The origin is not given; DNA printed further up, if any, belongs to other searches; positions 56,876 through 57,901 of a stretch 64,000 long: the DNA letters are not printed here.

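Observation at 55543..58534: Tandem array of four AMDase/maleate-isomerase-family paralogues plus a fifth copy 2.3 kb away; three of the five carry Ser in place of the conserved catalytic Cys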

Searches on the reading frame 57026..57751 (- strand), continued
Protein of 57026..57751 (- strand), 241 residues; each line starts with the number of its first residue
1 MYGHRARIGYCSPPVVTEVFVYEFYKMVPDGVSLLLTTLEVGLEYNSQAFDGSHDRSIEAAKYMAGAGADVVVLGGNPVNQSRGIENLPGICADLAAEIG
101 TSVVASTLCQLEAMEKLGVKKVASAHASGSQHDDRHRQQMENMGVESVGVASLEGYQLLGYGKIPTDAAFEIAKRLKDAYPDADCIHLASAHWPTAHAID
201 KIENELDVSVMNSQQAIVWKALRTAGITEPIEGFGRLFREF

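Call 14: find_encoding_contigs(protein=P0041, flank=10000, max_places=3)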
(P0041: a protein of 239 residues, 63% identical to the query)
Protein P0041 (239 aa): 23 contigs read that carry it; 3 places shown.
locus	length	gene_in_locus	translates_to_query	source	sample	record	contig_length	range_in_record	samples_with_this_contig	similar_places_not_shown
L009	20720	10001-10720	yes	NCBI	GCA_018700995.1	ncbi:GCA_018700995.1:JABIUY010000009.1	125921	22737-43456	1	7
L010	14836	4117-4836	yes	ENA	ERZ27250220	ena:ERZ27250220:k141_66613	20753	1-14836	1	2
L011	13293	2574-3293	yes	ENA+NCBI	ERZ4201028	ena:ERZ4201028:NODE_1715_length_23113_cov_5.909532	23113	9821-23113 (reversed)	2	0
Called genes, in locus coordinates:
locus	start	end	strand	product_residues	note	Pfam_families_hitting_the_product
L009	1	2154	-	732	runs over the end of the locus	PF20256:MoCoBD_2, PF01315:Ald_Xan_dh_C (faint), PF02738:MoCoBD_1, PF20256:MoCoBD_2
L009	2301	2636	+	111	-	PF02625:XdhC_CoxI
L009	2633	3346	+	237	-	PF13478:XdhC_C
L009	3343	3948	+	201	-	PF12804:NTP_transf_3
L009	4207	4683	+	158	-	PF13085:Fer2_3 (weak), PF00111:Fer2 (weak), PF01799:Fer2_2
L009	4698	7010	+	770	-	PF20256:MoCoBD_2, PF02738:MoCoBD_1, PF20256:MoCoBD_2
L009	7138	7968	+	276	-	PF03096:Ndr, PF00561:Abhydrolase_1, PF12146:Hydrolase_4, PF12697:Abhydrolase_6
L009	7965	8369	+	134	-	PF01641:SelR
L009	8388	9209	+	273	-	PF01925:TauE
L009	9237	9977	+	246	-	PF17645:Amdase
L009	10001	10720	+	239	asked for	PF17645:Amdase, PF01177:Asp_Glu_race (faint)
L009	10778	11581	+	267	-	PF00561:Abhydrolase_1, PF12697:Abhydrolase_6, PF12146:Hydrolase_4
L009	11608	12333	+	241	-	PF17645:Amdase, PF01177:Asp_Glu_race (weak)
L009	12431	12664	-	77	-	-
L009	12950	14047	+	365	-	PF02423:OCD_Mu_crystall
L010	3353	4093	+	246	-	PF17645:Amdase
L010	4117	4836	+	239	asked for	PF17645:Amdase, PF01177:Asp_Glu_race (faint)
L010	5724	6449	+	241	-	PF17645:Amdase, PF01177:Asp_Glu_race (weak)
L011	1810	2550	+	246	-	PF17645:Amdase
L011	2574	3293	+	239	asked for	PF17645:Amdase, PF01177:Asp_Glu_race (faint)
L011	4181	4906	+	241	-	PF17645:Amdase, PF01177:Asp_Glu_race (weak)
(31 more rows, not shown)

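Call 15: find_encoding_contigs(protein=P0078, flank=10000, max_places=2)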
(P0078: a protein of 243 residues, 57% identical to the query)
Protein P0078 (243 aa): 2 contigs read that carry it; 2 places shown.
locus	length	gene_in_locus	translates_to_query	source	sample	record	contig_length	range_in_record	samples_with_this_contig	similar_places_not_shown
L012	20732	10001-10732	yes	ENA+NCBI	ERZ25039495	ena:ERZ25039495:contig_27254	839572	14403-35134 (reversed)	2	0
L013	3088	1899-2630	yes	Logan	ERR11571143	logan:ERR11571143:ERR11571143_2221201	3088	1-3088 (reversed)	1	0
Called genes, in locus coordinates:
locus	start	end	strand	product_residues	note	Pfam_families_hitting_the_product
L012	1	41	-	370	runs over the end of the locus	PF12973:Cupin_7 (faint), PF02041:Auxin_BP (faint), PF07883:Cupin_2 (faint)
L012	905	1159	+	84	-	-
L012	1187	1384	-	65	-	-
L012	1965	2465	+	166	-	PF01527:HTH_Tnp_1, PF13384:HTH_23 (weak)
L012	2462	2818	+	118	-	PF05717:TnpB_IS66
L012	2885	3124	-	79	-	-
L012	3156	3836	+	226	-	PF13005:zf-IS66, PF03050:DDE_Tnp_IS66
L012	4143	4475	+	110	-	PF03050:DDE_Tnp_IS66, PF13817:DDE_Tnp_IS66_C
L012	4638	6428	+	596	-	PF00355:Rieske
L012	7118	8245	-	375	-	-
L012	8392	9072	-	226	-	PF14518:Haem_oxygenas_2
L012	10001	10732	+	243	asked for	PF17645:Amdase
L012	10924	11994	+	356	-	PF03401:TctC (faint)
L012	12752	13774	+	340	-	PF03401:TctC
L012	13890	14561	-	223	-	PF07969:Amidohydro_3, PF01979:Amidohydro_1 (weak)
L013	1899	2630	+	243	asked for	PF17645:Amdase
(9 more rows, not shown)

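Call 31: find_related_loci(query=A2, collection=genome_contigs, flank=10000)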
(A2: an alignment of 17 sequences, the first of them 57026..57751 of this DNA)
Query A2 (241 aa) in genome_contigs; peptide patterns used: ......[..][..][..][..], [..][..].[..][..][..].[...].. (x = any residue, [..] = any of these).
338 stretches matched a pattern; 321 encode a relative of the query (tblastn E <= 1e-3); the best 80 are kept; 76 distinct loci.
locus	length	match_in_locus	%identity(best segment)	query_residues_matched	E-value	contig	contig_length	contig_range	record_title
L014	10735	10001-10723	90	1-241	3e-150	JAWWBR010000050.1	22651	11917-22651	MAG: Alphaproteobacteria bacterium isolate HN16.bin.16 k141_504669_length_22651_cov_14.2805, whole genome shotgun sequen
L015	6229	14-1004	88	1-241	1e-146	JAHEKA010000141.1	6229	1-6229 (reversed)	MAG: Rhodospirillales bacterium isolate Ww571 NODE_50868_length_6229_cov_3.156189, whole genome shotgun sequence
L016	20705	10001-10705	88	1-235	2e-141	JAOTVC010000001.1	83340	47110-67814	MAG: Alphaproteobacteria bacterium isolate 13_May_SF_Bin34 13_May_SF_Bin34_scaffold_123_c1, whole genome shotgun sequenc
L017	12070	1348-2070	74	1-241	4e-121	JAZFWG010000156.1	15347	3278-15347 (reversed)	MAG: Alphaproteobacteria bacterium isolate BS3bin.40 BS3bin.40_156, whole genome shotgun sequence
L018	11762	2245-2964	73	1-241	4e-120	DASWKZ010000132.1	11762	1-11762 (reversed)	MAG TPA_asm: Alphaproteobacteria bacterium isolate SMAG_U2935 k141_3409892, whole genome shotgun sequence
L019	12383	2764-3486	72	1-241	2e-118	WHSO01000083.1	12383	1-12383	MAG: Alphaproteobacteria bacterium isolate Dino_bin8 k141_699619_length_12383_cov_22.4503, whole genome shotgun sequence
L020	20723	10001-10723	73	1-241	2e-118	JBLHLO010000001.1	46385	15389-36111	MAG: Alphaproteobacteria bacterium isolate 3300054698_101 Ga0535670_0000735, whole genome shotgun sequence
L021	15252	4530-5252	70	1-241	8e-117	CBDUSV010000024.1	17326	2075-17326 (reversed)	MAG TPA_asm: uncultured bacterium isolate SRR22302374_concoct_103 genome assembly, contig: ERZ26661914.1862, whole genom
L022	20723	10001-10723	73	1-241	3e-116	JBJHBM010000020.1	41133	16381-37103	MAG: Alphaproteobacteria bacterium isolate SF2967_J5348.semibin_refined.035 NODE_1060_length_41133_cov_2.558430, whole g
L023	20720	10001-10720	75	1-240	6e-115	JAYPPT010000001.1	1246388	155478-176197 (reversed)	MAG: Alphaproteobacteria bacterium isolate SD3109_NP_metabat_bins_2.tsv.035 contig_1164_pilon, whole genome shotgun sequ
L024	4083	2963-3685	71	1-241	9e-115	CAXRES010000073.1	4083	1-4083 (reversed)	MAG: Alphaproteobacteria bacterium isolate CJ01B_4.108 genome assembly, contig: k141_927841, whole genome shotgun sequen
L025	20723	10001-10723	73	1-241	6e-113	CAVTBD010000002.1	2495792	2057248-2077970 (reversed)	MAG: uncultured Alphaproteobacteria bacterium isolate MFD02416.bin.1.43 genome assembly, contig: contig_27251, whole gen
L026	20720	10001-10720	64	1-240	1e-99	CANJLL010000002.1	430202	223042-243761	MAG: Chloroflexi bacterium isolate RH-23may17-645 genome assembly, contig: RH-23may17-C38, whole genome shotgun sequence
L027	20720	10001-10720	63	1-240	1e-98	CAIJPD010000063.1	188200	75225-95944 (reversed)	MAG: uncultured Chloroflexi bacterium isolate LJ_bin-2554 genome assembly, contig: bin-2554:63/68, whole genome shotgun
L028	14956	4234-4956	73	1-241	7e-119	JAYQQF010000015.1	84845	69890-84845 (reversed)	MAG: Alphaproteobacteria bacterium isolate SD3112_S42.concoct.075 NODE_82_length_84845_cov_17.0168, whole genome shotgun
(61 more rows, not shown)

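Call 41: search_solved_structures(query=A3, max_evalue=10, show_alignments=1)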
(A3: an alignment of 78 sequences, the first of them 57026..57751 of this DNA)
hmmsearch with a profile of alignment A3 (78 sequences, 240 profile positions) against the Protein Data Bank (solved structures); distinct sequences matched with E-value up to 10: 20.
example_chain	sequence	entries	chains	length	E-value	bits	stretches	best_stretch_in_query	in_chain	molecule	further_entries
4ix1_A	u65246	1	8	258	1.3e-23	87.3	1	2-237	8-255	hypothetical protein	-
3dtv_A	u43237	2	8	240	2.5e-22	83.1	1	46-239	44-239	Arylmalonate decarboxylase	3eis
3dg9_A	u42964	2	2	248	2.8e-22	83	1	46-239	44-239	Arylmalonate decarboxylase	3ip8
2vlb_A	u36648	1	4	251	2.9e-22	82.9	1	46-239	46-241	ARYLMALONATE DECARBOXYLASE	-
3ixm_A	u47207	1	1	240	3.5e-21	79.4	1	46-239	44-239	Arylmalonate decarboxylase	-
3ixl_A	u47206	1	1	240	8.4e-21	78.1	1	46-239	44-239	Arylmalonate decarboxylase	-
2dgd_A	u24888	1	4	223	4.8e-13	52.7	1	1-233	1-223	223aa long hypothetical arylmalonate decarboxylase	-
2xed_A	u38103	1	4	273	1.4e-10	44.7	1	102-239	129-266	PUTATIVE MALEATE ISOMERASE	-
2xec_A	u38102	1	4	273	2e-10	44.2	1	102-239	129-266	PUTATIVE MALEATE ISOMERASE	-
4fq7_A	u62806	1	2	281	6.1e-08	36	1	46-237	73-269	Maleate cis-trans isomerase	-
4fq5_B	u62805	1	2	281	1e-07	35.3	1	46-237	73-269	Maleate cis-trans isomerase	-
7uek_A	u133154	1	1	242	0.0011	22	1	109-175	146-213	OT3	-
5nf1_A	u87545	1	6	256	0.18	14.8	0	56-93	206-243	Geranylgeranylglyceryl phosphate synthase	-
6jo3_A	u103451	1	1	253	0.19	14.8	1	56-101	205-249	Geranylgeranylglyceryl phosphate synthase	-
5nez_A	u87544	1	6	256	0.19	14.8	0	56-93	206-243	Geranylgeranylglyceryl phosphate synthase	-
2gzm_A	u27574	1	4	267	0.67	13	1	91-196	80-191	Glutamate racemase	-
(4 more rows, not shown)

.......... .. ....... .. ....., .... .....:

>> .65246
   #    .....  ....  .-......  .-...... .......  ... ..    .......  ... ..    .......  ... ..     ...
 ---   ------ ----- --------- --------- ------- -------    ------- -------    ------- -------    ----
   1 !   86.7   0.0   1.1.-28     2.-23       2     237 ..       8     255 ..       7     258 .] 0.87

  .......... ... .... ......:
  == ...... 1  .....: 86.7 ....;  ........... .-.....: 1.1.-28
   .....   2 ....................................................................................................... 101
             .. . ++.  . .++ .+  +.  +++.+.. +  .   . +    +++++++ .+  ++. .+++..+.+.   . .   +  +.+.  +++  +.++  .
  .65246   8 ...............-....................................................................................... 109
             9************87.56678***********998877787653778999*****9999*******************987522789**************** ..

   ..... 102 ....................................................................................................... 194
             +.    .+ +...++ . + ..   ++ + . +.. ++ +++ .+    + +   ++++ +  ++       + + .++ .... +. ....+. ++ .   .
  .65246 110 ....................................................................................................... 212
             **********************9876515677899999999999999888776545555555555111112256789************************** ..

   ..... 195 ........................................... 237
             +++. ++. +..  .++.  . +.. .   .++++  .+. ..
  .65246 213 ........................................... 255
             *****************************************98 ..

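Call 44: predict_structure(alignment_id=A3)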
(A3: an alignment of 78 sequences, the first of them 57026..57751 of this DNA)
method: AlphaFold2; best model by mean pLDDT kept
length: 241 residues; sequences in the alignment: 78
mean_pLDDT: 93.9   pTM: 0.92
mean pLDDT of the five models: 93.9, 93.4, 93.1, 92.1, 91.7
residues with pLDDT >= 90: 198; 70-90: 36; 50-70: 7; < 50: 0
segments of 3 or more residues with pLDDT < 50: none
pLDDT, mean of each block of 10 residues (from residue 1): 92 80 96 93 81 94 98 93 95 98 97 97 94 92 95 88 93 98 96 93 98 96 98 97 96
secondary structure, 60 per line:
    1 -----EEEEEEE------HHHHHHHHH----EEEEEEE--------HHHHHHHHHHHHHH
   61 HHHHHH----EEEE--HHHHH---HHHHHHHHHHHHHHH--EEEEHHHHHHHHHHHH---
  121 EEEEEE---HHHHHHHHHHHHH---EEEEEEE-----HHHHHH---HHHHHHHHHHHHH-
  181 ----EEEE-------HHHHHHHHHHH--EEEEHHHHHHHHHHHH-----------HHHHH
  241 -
elements in order: E6-12 H19-27 E32-38 H47-66 E71-74 H77-81 H85-99 E102-105 H106-117 E121-126 H130-142 E146-152 H158-163 H167-179 E185-188 H196-206 E209-212 H213-224 H236-240

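Call 46: search_protein_representatives(alignment_id=A3)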
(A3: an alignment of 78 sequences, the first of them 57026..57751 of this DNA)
Query: 78 sequences, 240 profile positions. Proteins with E-value up to 0.001 (for the whole library): 4289; up to 1e-10: 1789; up to 1e-30: 157. The best 150 are listed.
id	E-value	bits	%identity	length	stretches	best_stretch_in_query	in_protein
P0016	1.2e-123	428.0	-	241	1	1-240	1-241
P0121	2.9e-86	305.6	-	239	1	1-240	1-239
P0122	3.3e-86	305.4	-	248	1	2-240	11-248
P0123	9.0e-83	294.2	-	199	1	68-240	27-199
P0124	1.4e-75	270.7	-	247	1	2-239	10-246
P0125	1.1e-72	261.1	-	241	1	2-239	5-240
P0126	9.2e-72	258.1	-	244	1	1-240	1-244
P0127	2.2e-69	250.4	-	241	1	4-239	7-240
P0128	4.2e-69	249.4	-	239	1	2-240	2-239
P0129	3.8e-68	246.3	-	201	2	1-123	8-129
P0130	1.0e-66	241.6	-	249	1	1-240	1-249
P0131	3.1e-66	240.0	-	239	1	1-240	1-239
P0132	1.3e-65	237.9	-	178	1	64-239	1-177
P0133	6.2e-65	235.8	-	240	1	1-239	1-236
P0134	9.2e-65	235.2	-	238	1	1-240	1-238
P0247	3.9e-33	131.6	-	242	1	1-239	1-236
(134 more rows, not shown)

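Call 48: fold_search(model_id=the predicted structure, library=pdb)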
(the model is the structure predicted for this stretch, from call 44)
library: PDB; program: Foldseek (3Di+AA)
matches with E <= 10: 1306; with E <= 0.001: 104
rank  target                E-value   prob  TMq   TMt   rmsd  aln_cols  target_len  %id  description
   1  4ix1_E                1.1e-17  1.00  0.83  0.86   2.7       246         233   25  Crystal structure of hypothetical protein OPAG_01669 from Rhodococcus Opacus PD630, Target 016205 (released 2013-02-06)
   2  4ix1_A                2.2e-17  1.00  0.82  0.85   3.0       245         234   25  Crystal structure of hypothetical protein OPAG_01669 from Rhodococcus Opacus PD630, Target 016205 (released 2013-02-06)
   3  4ix1_C                5.2e-17  1.00  0.83  0.85   2.7       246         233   25  Crystal structure of hypothetical protein OPAG_01669 from Rhodococcus Opacus PD630, Target 016205 (released 2013-02-06)
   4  4ix1_F                6.6e-17  1.00  0.83  0.86   2.8       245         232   25  Crystal structure of hypothetical protein OPAG_01669 from Rhodococcus Opacus PD630, Target 016205 (released 2013-02-06)
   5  3dg9                  6.2e-15  1.00  0.82  0.85   3.0       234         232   26  Crystal Structure of Malonate Decarboxylase from Bordatella bronchiseptica (released 2008-08-05)
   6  3dtv_C                1.0e-14  1.00  0.82  0.86   2.8       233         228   25  Crystal structure of arylmalonate decarboxylase (released 2009-07-21)
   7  2vlb_D                1.3e-14  1.00  0.81  0.84   3.1       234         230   25  Structure of unliganded arylmalonate decarboxylase (released 2008-03-18)
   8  3dtv_A                6.2e-14  1.00  0.77  0.84   3.1       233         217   25  Crystal structure of arylmalonate decarboxylase (released 2009-07-21)
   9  3ixl                  7.4e-14  1.00  0.84  0.86   2.9       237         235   25  Crystal structure of the Gly74Cys-Cys188Ser mutant of arylmalonate decarboxylase in the liganded form (released 2010-02-23)
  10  3ixm                  1.1e-13  1.00  0.81  0.83   3.0       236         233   24  Structure of the Gly74Cys mutant of arylmalonate decarboxylase in the sulfate ion associated form (released 2010-02-23)
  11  3eis_A                1.6e-13  1.00  0.79  0.85   2.9       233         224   26  Crystal Structure of Arylmalonate Decarboxylase (released 2009-09-22)
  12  2vlb_C                1.6e-13  1.00  0.80  0.82   3.3       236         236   24  Structure of unliganded arylmalonate decarboxylase (released 2008-03-18)
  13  2vlb_A                1.6e-13  1.00  0.79  0.81   3.4       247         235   25  Structure of unliganded arylmalonate decarboxylase (released 2008-03-18)
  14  3dtv_D                3.6e-13  1.00  0.82  0.83   3.2       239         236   25  Crystal structure of arylmalonate decarboxylase (released 2009-07-21)
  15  3dtv_B                4.6e-13  1.00  0.79  0.81   3.4       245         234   25  Crystal structure of arylmalonate decarboxylase (released 2009-07-21)
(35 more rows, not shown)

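Call 53: search_dna_similar(query=window:57026-57751:-, collection=plasmids, mode=protein, max_evalue=1e-10, max_rows=25)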
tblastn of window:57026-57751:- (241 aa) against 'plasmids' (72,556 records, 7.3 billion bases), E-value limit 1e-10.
No match.
